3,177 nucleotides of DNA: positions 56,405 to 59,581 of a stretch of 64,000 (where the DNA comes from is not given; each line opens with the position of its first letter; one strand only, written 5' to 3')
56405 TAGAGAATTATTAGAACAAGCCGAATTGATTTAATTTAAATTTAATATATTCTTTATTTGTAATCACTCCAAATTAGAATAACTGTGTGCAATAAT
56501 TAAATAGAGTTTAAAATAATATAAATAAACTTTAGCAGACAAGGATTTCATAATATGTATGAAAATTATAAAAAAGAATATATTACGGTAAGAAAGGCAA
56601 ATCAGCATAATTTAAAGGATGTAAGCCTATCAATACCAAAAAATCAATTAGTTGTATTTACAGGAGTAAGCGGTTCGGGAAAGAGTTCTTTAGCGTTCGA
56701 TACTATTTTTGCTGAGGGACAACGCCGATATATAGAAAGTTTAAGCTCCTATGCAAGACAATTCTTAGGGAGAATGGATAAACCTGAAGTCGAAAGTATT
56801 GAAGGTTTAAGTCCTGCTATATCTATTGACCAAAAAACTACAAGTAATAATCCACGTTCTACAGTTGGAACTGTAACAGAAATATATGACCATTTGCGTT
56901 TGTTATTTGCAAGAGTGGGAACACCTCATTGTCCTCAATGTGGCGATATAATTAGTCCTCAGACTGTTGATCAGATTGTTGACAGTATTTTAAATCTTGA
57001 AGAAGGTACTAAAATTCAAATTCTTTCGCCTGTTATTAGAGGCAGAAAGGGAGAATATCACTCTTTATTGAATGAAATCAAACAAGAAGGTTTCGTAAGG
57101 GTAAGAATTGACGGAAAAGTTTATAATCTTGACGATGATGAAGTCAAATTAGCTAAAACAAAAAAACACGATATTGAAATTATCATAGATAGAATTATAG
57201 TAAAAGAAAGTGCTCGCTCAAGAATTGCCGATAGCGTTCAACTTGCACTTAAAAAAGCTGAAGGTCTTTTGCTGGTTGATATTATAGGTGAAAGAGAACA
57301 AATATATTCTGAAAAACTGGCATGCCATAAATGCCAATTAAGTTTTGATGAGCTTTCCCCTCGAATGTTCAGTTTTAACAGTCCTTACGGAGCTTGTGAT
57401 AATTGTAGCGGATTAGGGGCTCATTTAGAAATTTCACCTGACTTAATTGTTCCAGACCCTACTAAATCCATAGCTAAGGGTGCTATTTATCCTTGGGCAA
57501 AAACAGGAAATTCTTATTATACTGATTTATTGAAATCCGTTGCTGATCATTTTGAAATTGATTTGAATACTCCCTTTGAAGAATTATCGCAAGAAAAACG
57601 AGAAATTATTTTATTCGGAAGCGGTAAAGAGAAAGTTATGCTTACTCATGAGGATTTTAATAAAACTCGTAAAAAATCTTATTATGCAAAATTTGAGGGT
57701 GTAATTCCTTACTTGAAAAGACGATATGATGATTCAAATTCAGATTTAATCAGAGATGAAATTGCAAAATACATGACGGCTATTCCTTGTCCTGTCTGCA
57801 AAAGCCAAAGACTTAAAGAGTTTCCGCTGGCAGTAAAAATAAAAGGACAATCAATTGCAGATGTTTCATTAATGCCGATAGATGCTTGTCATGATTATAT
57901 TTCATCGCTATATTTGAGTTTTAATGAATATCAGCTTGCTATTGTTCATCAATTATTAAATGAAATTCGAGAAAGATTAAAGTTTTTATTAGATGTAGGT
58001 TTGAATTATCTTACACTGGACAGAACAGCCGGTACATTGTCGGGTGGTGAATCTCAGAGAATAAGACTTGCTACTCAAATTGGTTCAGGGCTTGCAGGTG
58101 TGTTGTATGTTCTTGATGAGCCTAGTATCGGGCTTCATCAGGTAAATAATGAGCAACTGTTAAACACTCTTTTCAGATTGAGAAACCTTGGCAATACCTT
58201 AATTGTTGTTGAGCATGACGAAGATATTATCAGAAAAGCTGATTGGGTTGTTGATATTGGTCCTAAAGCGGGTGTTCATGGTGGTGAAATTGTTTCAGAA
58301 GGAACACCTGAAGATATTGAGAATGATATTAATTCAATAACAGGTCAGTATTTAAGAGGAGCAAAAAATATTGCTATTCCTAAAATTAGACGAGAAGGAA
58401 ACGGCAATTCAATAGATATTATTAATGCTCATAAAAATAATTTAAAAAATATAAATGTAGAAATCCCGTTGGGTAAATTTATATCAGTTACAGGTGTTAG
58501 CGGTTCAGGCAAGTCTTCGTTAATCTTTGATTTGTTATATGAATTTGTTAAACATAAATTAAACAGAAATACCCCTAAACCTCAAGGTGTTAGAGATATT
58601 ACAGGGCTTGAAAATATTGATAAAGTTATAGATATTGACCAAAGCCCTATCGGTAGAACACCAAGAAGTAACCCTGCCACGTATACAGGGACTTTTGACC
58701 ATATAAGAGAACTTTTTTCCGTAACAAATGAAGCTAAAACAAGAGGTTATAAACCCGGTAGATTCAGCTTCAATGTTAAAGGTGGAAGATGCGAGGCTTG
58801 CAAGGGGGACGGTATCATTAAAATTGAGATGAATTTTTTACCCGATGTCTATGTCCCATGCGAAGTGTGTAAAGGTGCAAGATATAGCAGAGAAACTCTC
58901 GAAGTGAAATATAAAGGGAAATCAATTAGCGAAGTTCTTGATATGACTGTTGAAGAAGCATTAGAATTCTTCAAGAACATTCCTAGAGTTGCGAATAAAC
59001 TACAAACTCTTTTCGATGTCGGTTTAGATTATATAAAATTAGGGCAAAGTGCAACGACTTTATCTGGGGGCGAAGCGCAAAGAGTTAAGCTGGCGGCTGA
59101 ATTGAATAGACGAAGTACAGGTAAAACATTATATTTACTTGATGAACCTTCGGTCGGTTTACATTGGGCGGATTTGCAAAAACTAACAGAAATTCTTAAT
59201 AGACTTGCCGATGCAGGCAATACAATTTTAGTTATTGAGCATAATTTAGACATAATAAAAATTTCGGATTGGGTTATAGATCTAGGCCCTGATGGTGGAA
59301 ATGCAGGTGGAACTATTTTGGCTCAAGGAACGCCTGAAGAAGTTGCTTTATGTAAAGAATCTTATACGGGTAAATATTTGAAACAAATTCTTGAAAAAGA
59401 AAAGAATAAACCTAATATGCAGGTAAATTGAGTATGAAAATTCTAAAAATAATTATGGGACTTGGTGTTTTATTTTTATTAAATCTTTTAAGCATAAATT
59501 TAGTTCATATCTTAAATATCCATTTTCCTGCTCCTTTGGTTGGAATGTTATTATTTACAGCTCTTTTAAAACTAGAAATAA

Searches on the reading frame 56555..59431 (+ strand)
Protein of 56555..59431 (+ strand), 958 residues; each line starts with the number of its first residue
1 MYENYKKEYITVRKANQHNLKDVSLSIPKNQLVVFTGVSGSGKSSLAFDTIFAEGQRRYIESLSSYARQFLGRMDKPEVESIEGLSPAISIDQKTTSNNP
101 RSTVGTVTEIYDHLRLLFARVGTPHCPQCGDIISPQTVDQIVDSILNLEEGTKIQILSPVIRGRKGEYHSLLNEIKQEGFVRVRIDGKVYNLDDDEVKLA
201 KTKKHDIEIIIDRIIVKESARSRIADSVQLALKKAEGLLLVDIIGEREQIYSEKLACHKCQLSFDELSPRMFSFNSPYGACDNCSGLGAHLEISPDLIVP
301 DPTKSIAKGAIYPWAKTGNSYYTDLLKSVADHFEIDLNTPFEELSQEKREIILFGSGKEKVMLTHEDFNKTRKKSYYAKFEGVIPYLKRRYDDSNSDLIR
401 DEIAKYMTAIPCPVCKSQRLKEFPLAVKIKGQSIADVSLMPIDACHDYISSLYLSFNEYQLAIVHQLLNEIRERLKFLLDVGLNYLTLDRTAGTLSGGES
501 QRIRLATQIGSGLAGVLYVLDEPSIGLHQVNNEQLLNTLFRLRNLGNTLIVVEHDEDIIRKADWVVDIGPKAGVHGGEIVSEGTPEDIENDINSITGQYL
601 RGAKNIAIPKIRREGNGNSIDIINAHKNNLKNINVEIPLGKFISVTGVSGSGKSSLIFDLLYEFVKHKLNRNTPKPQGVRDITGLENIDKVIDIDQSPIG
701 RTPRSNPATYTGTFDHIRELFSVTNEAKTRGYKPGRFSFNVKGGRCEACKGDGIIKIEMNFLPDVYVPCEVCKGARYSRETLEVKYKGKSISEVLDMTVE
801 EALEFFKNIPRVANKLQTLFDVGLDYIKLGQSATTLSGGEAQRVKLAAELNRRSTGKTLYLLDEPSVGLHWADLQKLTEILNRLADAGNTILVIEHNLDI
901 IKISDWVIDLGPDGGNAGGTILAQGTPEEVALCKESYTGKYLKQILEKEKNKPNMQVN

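Call 68: search_protein_families(library=pfam, proteins=[window:56555-59431:+], max_evalue=0.001)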
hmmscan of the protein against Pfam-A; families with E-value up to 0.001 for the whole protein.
window:56555-59431:+ (958 aa): 10 families
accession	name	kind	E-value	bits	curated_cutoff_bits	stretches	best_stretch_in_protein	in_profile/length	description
PF17760.6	UvrA_inter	-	3.2e-40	136.8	23.3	1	136-243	1-107/109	UvrA interaction domain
PF17755.6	UvrA_DNA-bind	-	6.6e-39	133.1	23.2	1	295-405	2-110/110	UvrA DNA-binding domain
PF00005.33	ABC_tran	-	8.1e-20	72.3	25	1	798-866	75-136/137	ABC transporter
PF02463.25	SMC_N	-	1.2e-09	38.3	40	0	196-568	98-211/220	RecF/RecN/SMC N terminal domain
PF13555.12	AAA_29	-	9.9e-07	28.9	27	0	16-46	8-38/61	P-loop containing region of AAA domain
PF03193.22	RsgA_GTPase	-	2.6e-06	27.8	30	0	2-47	79-123/174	RsgA GTPase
PF20703.3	nSTAND1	-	7.2e-06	26.3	27.1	0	641-657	34-50/379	Novel STAND NTPase 1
PF13191.12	AAA_16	-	1.3e-05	26.1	32.6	0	641-665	25-49/167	AAA ATPase domain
PF20720.3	nSTAND3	-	0.00018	21.6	27.2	0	641-692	18-61/155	Novel STAND NTPase 3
PF13304.12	AAA_21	-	0.00046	20.8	27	0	842-893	243-295/304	AAA domain, putative AbiEii toxin, Type IV TA system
